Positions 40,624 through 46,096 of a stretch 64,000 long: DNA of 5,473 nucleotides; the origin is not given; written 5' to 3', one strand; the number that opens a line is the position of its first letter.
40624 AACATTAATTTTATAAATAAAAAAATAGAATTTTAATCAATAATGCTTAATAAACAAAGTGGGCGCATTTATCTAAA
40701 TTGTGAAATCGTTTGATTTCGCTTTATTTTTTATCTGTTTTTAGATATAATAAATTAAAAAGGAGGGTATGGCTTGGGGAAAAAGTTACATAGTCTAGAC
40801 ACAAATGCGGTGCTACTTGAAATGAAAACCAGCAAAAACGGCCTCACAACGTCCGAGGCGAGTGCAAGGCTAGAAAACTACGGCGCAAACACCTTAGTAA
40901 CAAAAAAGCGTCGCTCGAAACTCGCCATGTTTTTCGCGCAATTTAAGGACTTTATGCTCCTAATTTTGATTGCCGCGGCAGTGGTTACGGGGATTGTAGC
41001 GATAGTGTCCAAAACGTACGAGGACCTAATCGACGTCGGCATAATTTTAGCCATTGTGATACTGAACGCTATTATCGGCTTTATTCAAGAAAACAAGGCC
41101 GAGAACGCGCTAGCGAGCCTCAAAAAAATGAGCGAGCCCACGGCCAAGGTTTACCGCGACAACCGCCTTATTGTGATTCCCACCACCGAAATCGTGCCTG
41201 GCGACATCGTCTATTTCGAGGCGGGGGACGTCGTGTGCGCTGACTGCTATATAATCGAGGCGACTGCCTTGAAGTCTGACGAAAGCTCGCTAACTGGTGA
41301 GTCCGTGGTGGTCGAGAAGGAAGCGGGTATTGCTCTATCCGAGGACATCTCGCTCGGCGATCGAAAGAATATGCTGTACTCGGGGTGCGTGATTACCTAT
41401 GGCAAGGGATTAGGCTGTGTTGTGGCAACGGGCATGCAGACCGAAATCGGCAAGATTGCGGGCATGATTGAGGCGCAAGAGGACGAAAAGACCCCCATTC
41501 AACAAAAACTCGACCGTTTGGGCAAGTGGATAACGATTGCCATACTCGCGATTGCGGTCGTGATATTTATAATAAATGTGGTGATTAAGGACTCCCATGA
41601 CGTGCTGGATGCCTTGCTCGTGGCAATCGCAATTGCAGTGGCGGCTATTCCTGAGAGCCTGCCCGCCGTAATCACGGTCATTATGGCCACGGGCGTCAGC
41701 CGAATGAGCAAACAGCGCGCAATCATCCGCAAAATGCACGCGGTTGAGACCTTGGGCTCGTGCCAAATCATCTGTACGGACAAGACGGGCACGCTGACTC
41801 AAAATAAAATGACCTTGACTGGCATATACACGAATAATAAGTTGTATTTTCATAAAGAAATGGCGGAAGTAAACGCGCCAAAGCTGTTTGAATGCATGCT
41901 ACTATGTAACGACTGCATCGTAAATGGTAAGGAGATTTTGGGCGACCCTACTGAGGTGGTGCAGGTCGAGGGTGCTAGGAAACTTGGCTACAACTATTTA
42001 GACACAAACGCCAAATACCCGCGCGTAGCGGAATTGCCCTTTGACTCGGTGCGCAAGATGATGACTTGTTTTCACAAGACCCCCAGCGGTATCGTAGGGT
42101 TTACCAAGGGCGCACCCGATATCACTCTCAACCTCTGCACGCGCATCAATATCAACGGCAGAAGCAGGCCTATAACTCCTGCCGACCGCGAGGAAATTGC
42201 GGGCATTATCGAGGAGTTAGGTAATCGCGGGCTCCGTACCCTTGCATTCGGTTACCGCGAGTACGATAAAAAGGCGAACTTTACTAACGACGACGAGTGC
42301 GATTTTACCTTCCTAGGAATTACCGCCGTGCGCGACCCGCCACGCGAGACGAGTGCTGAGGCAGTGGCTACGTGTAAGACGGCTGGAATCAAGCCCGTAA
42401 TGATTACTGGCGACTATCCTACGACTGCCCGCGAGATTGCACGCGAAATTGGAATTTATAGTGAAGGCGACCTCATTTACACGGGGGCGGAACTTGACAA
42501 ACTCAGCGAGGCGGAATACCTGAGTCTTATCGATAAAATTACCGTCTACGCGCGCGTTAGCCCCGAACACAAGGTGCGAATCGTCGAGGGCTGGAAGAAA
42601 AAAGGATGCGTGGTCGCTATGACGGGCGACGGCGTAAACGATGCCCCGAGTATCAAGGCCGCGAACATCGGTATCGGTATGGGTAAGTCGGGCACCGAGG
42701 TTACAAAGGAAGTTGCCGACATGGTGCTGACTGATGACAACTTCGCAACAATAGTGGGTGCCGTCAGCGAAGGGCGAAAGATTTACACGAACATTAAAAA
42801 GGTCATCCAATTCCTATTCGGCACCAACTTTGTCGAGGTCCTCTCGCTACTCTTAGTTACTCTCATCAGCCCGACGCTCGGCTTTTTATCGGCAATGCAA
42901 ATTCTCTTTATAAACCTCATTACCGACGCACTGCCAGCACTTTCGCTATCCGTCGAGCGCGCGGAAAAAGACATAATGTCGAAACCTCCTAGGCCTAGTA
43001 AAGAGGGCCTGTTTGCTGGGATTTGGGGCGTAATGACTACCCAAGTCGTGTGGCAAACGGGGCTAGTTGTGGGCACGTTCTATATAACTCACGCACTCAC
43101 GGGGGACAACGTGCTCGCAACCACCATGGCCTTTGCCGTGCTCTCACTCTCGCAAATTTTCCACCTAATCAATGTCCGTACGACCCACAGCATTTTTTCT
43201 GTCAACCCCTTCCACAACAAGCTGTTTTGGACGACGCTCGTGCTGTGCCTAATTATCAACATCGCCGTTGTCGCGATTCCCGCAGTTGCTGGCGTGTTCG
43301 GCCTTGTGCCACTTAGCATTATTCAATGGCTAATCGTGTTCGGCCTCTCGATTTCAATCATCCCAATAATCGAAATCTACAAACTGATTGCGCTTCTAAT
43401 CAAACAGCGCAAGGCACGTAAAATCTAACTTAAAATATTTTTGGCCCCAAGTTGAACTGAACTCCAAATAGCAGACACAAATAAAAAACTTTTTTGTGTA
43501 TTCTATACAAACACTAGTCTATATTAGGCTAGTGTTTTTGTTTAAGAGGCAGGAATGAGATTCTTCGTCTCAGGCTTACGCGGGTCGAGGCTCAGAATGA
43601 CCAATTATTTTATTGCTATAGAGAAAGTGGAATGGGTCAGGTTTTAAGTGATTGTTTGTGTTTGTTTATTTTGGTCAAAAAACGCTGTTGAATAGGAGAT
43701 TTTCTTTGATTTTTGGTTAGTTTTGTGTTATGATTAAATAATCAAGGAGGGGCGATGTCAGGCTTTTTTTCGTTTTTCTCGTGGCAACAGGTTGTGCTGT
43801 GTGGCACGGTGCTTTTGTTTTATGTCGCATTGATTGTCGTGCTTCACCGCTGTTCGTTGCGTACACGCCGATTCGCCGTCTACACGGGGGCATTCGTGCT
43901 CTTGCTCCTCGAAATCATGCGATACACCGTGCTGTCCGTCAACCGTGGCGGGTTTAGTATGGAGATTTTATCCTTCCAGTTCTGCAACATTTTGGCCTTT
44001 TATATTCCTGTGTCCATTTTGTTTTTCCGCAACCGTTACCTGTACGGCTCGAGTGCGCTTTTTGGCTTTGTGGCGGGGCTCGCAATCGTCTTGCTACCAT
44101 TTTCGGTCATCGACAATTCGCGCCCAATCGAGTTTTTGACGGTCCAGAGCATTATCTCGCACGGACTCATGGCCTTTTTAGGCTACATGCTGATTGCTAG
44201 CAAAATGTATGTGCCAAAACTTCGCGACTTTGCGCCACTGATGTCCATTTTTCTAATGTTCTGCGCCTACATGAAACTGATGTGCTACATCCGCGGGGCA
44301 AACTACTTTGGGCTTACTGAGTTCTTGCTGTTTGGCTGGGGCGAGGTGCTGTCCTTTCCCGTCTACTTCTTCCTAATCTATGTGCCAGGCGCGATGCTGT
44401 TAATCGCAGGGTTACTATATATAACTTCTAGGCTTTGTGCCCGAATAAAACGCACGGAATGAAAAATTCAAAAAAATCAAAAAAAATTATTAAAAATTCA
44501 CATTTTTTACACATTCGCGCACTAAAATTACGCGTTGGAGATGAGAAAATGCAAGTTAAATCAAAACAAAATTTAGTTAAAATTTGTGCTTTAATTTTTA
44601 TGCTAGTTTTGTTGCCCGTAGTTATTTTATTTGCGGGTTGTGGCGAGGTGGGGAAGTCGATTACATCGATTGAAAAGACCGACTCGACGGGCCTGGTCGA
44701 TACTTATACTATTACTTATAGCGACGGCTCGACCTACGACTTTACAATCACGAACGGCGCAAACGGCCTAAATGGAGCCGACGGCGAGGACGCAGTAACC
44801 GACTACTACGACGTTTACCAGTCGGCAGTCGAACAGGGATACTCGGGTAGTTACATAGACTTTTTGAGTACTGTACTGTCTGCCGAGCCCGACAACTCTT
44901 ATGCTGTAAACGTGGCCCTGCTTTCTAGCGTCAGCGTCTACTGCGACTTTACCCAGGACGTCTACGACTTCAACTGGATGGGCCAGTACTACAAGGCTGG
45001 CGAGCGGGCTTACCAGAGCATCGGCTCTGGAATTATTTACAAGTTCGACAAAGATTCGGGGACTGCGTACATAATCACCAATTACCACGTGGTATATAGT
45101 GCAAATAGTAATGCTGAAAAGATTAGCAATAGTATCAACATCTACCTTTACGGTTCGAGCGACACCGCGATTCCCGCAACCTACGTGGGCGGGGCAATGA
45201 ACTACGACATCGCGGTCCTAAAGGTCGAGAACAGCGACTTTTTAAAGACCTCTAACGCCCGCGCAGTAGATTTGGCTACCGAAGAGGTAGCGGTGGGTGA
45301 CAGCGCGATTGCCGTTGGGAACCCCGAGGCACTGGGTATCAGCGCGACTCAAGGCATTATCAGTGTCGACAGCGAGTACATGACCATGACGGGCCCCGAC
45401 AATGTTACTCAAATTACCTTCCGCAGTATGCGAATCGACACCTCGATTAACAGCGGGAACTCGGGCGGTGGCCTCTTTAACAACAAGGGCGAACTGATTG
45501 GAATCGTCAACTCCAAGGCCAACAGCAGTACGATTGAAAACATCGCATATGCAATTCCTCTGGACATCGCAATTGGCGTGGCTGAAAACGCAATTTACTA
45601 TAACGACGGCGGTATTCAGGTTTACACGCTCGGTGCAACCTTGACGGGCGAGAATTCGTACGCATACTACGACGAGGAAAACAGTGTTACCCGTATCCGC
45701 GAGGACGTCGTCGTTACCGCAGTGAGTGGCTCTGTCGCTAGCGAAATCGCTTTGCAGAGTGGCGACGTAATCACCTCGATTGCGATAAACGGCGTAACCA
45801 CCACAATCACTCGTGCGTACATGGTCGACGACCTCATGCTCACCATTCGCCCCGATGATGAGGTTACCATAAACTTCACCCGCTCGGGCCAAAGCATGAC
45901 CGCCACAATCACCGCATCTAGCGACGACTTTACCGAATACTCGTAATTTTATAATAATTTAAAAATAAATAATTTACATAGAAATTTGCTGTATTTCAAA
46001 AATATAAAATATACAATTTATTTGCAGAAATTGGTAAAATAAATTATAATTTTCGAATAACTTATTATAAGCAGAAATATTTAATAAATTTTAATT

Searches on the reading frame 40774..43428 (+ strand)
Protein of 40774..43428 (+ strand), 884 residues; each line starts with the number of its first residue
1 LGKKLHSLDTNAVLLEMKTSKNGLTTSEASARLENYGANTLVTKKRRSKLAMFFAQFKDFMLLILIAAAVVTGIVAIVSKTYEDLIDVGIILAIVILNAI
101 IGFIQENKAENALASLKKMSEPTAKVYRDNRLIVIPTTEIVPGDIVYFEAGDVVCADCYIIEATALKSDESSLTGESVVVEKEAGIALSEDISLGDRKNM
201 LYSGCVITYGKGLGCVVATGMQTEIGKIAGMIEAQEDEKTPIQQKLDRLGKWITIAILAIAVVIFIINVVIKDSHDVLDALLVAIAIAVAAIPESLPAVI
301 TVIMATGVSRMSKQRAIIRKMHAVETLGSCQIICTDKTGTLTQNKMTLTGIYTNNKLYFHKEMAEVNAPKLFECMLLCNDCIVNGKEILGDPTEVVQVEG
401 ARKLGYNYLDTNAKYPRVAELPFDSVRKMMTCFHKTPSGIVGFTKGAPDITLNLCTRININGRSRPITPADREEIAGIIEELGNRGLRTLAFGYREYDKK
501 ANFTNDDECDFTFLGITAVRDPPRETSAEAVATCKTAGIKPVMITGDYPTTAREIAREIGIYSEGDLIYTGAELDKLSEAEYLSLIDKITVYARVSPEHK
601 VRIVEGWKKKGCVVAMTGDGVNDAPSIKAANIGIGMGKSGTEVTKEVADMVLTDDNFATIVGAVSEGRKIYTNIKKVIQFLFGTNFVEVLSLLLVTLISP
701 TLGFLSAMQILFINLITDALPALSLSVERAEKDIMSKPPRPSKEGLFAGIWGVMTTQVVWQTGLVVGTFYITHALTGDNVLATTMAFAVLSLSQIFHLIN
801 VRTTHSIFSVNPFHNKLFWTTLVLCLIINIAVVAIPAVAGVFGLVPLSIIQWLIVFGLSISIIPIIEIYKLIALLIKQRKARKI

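Call 15: search_protein_families(library=pfam, proteins=[window:40774-43428:+])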
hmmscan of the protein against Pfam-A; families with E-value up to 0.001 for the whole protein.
window:40774-43428:+ (884 aa): 5 families
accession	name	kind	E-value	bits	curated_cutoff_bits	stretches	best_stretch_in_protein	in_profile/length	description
PF00122.25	E1-E2_ATPase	-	2e-55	187.6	28.1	1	118-314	1-181/181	E1-E2 ATPase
PF00689.26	Cation_ATPase_C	-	6.9e-44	150.1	27.3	1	705-872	4-175/175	Cation transporting ATPase, C-terminus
PF00690.31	Cation_ATPase_N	-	2e-19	69.4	20.4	1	6-71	2-68/69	Cation transporter/ATPase, N-terminus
PF00702.32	Hydrolase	-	1.4e-18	68.5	26.4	1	332-631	3-191/191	haloacid dehalogenase-like hydrolase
PF13246.12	Cation_ATPase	-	7e-17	61.7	21.7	1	377-458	2-91/91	Cation transport ATPase (P-type)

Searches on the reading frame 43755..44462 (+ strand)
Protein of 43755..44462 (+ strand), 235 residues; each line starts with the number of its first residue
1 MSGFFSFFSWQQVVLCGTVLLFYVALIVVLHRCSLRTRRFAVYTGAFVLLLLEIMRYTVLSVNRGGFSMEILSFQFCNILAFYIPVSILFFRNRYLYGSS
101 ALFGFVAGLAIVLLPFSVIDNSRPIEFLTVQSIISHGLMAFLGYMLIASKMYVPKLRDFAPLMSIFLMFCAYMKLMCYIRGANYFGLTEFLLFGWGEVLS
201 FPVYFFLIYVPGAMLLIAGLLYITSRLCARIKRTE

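Call 15: search_protein_families(library=pfam, proteins=[window:43755-44462:+])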
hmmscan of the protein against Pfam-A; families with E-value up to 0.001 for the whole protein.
window:43755-44462:+ (235 aa): 1 family
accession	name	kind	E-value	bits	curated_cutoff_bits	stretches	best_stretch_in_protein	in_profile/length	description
PF14808.11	TMEM164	-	2.5e-12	47.2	25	1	7-221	1-216/217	TMEM164 family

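Call 63: find_encoding_contigs(protein=window:43755-44462:+, flank=2000, max_places=10)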
Protein window:43755-44462:+ (235 aa): 4 contigs read that carry it; 2 places shown.
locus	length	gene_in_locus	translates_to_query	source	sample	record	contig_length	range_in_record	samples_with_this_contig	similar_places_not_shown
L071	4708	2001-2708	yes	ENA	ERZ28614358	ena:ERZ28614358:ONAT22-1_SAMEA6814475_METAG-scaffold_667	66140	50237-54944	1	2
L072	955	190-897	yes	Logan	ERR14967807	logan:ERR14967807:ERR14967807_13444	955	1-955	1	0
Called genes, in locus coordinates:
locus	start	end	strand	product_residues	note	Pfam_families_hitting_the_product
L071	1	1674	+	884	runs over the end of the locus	PF00690:Cation_ATPase_N, PF00122:E1-E2_ATPase, PF00702:Hydrolase, PF13246:Cation_ATPase, PF00689:Cation_ATPase_C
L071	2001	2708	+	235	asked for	PF14808:TMEM164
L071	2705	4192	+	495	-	PF00089:Trypsin, PF13365:Trypsin_2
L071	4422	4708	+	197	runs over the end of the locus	-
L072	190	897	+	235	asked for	PF14808:TMEM164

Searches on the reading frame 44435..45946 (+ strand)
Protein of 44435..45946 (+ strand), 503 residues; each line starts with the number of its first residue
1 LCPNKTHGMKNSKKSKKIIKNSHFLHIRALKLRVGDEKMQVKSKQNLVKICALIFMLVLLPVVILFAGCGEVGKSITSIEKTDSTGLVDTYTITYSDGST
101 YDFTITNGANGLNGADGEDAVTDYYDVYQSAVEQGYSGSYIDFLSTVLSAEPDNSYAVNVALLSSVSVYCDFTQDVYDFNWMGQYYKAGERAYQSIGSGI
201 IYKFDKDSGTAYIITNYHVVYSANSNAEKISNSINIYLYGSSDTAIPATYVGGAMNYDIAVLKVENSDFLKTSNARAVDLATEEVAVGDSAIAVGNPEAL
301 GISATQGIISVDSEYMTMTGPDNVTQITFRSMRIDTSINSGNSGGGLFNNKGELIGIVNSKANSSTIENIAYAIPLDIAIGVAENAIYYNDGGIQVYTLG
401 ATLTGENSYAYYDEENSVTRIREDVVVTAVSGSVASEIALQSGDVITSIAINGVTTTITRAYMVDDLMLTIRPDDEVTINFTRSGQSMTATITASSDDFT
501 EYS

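Call 87: search_protein_families(library=pfam, proteins=[window:44435-45946:+], max_evalue=0.0001)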
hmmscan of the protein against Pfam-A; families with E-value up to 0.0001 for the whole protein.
window:44435-45946:+ (503 aa): 2 families
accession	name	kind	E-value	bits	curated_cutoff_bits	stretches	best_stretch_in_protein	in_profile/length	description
PF13365.12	Trypsin_2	-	1.5e-20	74.9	27.6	1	197-357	1-144/144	Trypsin-like peptidase domain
PF00089.32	Trypsin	-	1.2e-16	61.6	20.6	1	211-377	35-214/220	Trypsin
